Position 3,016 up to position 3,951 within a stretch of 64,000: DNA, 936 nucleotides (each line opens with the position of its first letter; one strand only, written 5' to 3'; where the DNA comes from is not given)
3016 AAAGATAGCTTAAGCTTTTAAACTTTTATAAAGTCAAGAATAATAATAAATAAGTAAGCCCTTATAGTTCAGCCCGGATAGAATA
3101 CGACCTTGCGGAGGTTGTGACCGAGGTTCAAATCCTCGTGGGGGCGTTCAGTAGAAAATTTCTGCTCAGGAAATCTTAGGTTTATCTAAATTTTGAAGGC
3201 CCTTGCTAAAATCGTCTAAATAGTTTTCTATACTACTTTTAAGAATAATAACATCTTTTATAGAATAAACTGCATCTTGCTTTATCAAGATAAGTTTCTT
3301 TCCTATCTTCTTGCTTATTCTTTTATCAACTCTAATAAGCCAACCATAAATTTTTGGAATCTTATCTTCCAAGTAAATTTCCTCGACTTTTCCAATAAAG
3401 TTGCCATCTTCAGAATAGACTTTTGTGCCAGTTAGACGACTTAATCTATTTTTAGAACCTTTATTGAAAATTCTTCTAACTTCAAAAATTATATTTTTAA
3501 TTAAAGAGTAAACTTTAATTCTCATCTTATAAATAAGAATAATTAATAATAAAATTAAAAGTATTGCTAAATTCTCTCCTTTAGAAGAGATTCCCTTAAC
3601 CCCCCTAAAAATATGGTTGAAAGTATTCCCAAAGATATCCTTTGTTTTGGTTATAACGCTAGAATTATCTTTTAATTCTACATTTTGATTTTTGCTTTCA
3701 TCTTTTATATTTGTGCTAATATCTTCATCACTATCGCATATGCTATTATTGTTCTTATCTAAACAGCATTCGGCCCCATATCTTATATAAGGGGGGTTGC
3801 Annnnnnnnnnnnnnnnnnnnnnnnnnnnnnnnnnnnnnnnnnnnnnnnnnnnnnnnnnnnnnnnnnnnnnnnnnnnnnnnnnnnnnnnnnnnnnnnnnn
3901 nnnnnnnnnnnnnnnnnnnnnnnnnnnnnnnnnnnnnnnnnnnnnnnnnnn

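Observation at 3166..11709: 2847-aa giant surface protein with extreme N-glycosylation sequon density and lectin-like domain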

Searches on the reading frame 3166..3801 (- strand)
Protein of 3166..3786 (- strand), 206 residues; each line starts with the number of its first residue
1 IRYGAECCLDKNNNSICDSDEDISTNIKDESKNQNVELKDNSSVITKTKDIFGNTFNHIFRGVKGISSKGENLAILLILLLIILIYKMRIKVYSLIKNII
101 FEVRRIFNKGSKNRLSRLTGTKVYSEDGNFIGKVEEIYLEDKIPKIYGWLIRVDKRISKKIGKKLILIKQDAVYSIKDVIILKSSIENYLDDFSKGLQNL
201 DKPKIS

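Call 15: find_homologous_proteins(query=window:3166-3786:-)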
Query window:3166-3786:-: 599 candidates shared short words with the query, none scored E <= 0.001.

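Call 35: search_protein_representatives(protein=window:3169-3762:-)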
Query: 198 residues. Proteins with E-value up to 0.001 (for the whole library): 121; up to 1e-10: 54; up to 1e-30: 1. The best 121 are listed.
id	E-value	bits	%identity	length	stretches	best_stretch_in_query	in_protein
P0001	2.2e-115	399.2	100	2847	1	1-198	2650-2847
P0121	2.6e-24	102.4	38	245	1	1-189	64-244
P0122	7.4e-23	97.6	43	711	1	1-185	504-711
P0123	2.0e-22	96.2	43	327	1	1-188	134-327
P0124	1.0e-19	87.4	36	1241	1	1-186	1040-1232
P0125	6.0e-18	81.6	45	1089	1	1-185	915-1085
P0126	1.3e-17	80.6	42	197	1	104-192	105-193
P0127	4.4e-17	78.8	43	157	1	63-181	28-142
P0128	9.6e-17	77.7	50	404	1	103-186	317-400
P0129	3.0e-16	76.1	40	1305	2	61-180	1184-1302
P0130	3.1e-16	76.0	37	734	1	1-184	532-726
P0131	5.2e-16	75.3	41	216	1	1-188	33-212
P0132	7.6e-16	74.8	42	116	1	67-175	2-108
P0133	9.2e-16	74.5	34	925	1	29-188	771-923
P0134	1.2e-15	74.2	46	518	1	70-182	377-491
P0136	3.1e-15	72.8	36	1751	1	1-185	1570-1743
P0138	5.9e-15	71.9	44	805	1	67-184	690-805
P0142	3.7e-14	69.3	37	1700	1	1-183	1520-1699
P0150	1.7e-13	67.1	38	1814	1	1-184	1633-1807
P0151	2.2e-13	66.7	40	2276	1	1-180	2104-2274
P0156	2.2e-12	63.5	43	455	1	81-182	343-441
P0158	3.2e-12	62.9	40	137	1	72-183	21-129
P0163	1.3e-11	61.0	34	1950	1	1-186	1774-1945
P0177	9.1e-10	55.0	35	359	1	70-185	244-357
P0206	7.6e-06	42.2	38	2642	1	1-182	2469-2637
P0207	1.2e-05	41.5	35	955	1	58-193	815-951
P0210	1.9e-05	40.9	43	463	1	68-184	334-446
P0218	1.7e-04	37.8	37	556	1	62-183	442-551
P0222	2.7e-04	37.1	37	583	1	58-183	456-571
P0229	5.9e-04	36.0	38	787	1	61-179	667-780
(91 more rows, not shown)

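Call 38: list_cluster_members(proteins=[P0124, P0129, P0136, P0142, P0150, P0151, P0163, P0206, P0125, P0158])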
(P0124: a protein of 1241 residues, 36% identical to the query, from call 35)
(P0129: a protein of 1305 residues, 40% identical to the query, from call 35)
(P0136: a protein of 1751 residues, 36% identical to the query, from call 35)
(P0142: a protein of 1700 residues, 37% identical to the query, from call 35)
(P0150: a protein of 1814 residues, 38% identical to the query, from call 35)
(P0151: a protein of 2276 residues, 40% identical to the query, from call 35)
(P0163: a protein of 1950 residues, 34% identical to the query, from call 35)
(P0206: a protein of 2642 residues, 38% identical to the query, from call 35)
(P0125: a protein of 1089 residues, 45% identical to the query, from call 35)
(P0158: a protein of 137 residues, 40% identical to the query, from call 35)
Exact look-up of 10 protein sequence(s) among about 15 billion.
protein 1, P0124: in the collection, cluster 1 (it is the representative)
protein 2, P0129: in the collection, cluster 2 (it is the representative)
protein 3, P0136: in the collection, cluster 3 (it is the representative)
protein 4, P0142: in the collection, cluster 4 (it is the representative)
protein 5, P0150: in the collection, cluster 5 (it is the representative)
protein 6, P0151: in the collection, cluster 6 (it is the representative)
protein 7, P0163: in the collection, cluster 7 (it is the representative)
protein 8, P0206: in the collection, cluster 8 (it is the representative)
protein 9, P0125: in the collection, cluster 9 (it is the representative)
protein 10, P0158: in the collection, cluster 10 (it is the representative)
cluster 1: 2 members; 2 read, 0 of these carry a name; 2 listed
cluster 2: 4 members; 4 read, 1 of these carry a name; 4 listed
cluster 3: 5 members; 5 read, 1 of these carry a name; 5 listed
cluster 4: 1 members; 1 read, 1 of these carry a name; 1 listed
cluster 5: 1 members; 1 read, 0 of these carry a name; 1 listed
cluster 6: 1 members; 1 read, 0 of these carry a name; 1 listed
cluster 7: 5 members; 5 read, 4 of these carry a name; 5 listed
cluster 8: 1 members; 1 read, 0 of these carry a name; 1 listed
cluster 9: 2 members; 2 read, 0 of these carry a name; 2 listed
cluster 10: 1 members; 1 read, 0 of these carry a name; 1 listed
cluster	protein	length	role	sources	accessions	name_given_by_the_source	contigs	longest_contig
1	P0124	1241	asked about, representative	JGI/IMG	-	-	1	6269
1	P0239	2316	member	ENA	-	-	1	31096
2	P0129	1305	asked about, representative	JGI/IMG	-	-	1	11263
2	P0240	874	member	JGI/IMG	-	sporulation protein YlmC with PRC-barrel domain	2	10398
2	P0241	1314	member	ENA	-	-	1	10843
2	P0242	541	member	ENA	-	-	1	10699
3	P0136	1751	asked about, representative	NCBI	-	-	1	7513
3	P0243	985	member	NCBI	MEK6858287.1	MAG: PRC-barrel domain-containing protein, partial [Nanoarchaeota archaeon]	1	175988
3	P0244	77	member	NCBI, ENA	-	-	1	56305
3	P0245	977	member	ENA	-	-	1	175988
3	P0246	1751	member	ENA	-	-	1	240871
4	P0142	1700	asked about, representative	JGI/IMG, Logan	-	parallel beta-helix repeat protein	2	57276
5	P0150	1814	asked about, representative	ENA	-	-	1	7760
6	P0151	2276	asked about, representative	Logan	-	-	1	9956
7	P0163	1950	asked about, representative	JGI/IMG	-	sporulation protein YlmC with PRC-barrel domain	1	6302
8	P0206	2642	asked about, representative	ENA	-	-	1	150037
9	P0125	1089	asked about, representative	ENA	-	-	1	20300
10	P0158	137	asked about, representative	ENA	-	-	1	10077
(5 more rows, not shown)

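Call 49: predict_structure(alignment_id=A1)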
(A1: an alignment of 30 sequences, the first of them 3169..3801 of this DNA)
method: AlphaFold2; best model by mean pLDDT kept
length: 211 residues; sequences in the alignment: 30
mean_pLDDT: 78.5   pTM: 0.50
mean pLDDT of the five models: 78.5, 77.2, 75.8, 75.7, 74.2
residues with pLDDT >= 90: 78; 70-90: 60; 50-70: 53; < 50: 20
segments of 3 or more residues with pLDDT < 50: 26-43
pLDDT, mean of each block of 10 residues (from residue 1): 70 61 49 45 52 60 65 74 93 90 86 74 94 96 94 97 95 95 93 84 80 76
secondary structure, 60 per line:
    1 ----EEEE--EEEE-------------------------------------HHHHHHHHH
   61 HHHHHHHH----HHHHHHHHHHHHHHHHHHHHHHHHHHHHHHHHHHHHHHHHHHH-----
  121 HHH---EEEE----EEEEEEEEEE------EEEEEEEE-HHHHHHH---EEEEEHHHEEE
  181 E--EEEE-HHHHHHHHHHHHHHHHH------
elements in order: E5-8 E11-14 H52-68 H73-115 E127-130 E135-144 E151-158 H160-166 E170-174 E178-181 E184-187 H189-205

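Call 52: fold_search(model_id=the predicted structure, library=pdb)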
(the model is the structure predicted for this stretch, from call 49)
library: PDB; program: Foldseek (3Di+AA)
matches with E <= 10: 416; with E <= 0.001: 40
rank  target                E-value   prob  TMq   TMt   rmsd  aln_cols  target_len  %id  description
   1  8onw_D                1.3e-06  1.00  0.30  0.79   2.1        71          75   25  Crystal structure of the hetero-dimeric complex from Archaeoglobus fulgidus PRC1 and PRC2 domains (released 2024-04-10)
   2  8onw_C                2.7e-06  1.00  0.28  0.72   3.2        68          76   26  Crystal structure of the hetero-dimeric complex from Archaeoglobus fulgidus PRC1 and PRC2 domains (released 2024-04-10)
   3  8qzo_D                4.2e-06  1.00  0.30  0.42   2.1        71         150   25  Crystal structure of heterodimeric complex of CdpB1 and CdpB2 from A. fulgidus (released 2024-04-03)
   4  8qzo_B                4.5e-06  1.00  0.30  0.37   2.1        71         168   25  Crystal structure of heterodimeric complex of CdpB1 and CdpB2 from A. fulgidus (released 2024-04-03)
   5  8onw_A                4.5e-06  1.00  0.30  0.65   2.1        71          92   25  Crystal structure of the hetero-dimeric complex from Archaeoglobus fulgidus PRC1 and PRC2 domains (released 2024-04-10)
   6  8onw_F                7.6e-06  1.00  0.30  0.78   2.0        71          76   25  Crystal structure of the hetero-dimeric complex from Archaeoglobus fulgidus PRC1 and PRC2 domains (released 2024-04-10)
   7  8onw_E                8.1e-06  1.00  0.28  0.73   3.2        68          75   26  Crystal structure of the hetero-dimeric complex from Archaeoglobus fulgidus PRC1 and PRC2 domains (released 2024-04-10)
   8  8qzo_A                1.5e-05  1.00  0.30  0.37   2.1        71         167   25  Crystal structure of heterodimeric complex of CdpB1 and CdpB2 from A. fulgidus (released 2024-04-03)
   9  8qzo_F                2.6e-05  1.00  0.30  0.41   2.0        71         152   25  Crystal structure of heterodimeric complex of CdpB1 and CdpB2 from A. fulgidus (released 2024-04-03)
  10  1pm3_A                2.8e-05  1.00  0.25  0.72   3.1        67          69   22  MTH1859 (released 2003-08-12)
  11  3htr_A                3.9e-05  1.00  0.27  0.53   7.6        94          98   18  Crystal Structure of PRC-barrel Domain Protein from Rhodopseudomonas palustris (released 2009-07-07)
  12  3htr_B                7.6e-05  1.00  0.28  0.59   4.1        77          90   18  Crystal Structure of PRC-barrel Domain Protein from Rhodopseudomonas palustris (released 2009-07-07)
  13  8yy9_H                1.1e-04  1.00  0.28  0.23   6.4        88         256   18  Cryo-EM structure of a tri-heme cytochrome-associated RC-LH1 complex from a marine photoheterotrophic bacterium, purif (released 2025-04-02)
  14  9lts_H                1.4e-04  1.00  0.27  0.23   1.8        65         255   17  Cryo-EM structure of the Dinoroseobacter shibae RC-LH1 supercomplex (released 2025-10-01)
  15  9s9i_B                1.8e-04  1.00  0.26  0.28  13.3       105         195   16  S. islandicus CdvA (non-polymerising mutant) (released 2026-01-28)
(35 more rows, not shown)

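Call 87: find_encoding_contigs(protein=P0206, flank=2500, max_places=1)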
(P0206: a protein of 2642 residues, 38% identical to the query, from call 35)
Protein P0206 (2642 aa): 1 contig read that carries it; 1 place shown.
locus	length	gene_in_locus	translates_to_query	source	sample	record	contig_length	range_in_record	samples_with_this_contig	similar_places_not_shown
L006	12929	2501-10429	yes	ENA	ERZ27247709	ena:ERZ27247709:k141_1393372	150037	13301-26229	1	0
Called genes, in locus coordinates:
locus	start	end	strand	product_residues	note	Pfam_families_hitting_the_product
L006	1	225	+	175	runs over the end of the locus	-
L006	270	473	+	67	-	-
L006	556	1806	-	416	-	PF00753:Lactamase_B, PF23023:Anti-Pycsar_Apyc1, PF16661:Lactamase_B_6, PF12706:Lactamase_B_2, PF10996:Beta-Casp, PF07521:RMMBL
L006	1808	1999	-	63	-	-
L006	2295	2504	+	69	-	PF13412:HTH_24 (weak), PF12802:MarR_2 (weak)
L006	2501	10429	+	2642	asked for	-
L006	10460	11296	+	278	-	PF06550:SPP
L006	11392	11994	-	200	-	PF00318:Ribosomal_S2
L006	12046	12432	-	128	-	-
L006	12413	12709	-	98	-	-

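Call 92: search_protein_families(library=pfam, proteins=[P0128, P0138, P0156, P0210, P0218, P0222, P0229, P0177, P0207, P0134], max_evalue=0.001)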
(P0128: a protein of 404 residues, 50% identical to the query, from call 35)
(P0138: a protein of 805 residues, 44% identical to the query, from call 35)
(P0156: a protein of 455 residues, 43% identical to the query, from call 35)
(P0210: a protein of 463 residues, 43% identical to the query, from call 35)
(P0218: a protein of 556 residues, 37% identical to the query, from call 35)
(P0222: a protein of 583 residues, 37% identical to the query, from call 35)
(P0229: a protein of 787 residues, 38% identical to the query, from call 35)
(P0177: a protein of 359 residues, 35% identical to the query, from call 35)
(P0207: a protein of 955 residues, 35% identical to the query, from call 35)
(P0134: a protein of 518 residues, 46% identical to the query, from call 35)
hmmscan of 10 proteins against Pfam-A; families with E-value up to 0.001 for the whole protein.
P0128 (404 aa): 1 family
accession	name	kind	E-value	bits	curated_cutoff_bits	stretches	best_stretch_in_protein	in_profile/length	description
PF05239.21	PRC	-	1.5e-09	38.1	21.2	1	317-390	2-73/78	PRC-barrel domain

P0138 (805 aa): 1 family
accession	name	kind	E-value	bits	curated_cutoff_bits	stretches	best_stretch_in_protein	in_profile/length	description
PF05239.21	PRC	-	4e-12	46.4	21.2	1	726-798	4-74/78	PRC-barrel domain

P0156 (455 aa): 1 family
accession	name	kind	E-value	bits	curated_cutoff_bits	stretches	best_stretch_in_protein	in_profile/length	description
PF05239.21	PRC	-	2.6e-08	34.2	21.2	1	366-434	6-72/78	PRC-barrel domain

P0210 (463 aa): 1 family
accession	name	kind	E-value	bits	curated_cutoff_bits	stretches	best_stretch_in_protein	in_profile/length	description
PF07690.21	MFS_1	-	0.00036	20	33.4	1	229-357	147-270/347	Major Facilitator Superfamily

P0218 (556 aa): 1 family
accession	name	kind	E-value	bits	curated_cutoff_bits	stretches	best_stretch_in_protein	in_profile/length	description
PF05239.21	PRC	-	1.5e-07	31.7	21.2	1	481-544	9-73/78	PRC-barrel domain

P0222 (583 aa): 1 family
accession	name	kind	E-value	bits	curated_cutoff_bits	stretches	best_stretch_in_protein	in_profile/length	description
PF05239.21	PRC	-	4.4e-07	30.2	21.2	1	503-568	6-73/78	PRC-barrel domain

P0229 (787 aa): 1 family
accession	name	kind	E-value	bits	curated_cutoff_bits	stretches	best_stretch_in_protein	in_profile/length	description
PF05239.21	PRC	-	4.1e-05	24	21.2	1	715-776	9-72/78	PRC-barrel domain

P0177 (359 aa): 1 family
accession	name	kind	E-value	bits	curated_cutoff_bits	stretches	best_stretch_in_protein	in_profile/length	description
PF05239.21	PRC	-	0.00019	21.8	21.2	1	284-348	9-73/78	PRC-barrel domain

P0207 (955 aa): 3 families
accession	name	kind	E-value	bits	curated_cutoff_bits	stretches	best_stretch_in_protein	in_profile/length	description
PF05239.21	PRC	-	7.4e-08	32.7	21.2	1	868-934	6-73/78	PRC-barrel domain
PF01835.25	MG2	-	6.8e-06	26.8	32.8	0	216-291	13-84/96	MG2 domain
PF20009.4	GEVED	-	0.0005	21.3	24.4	0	344-410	3-68/78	GEVED domain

P0134 (518 aa): 1 family
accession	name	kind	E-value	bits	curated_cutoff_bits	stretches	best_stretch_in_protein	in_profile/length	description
PF05239.21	PRC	-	4e-05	24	21.2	1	422-484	11-72/78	PRC-barrel domain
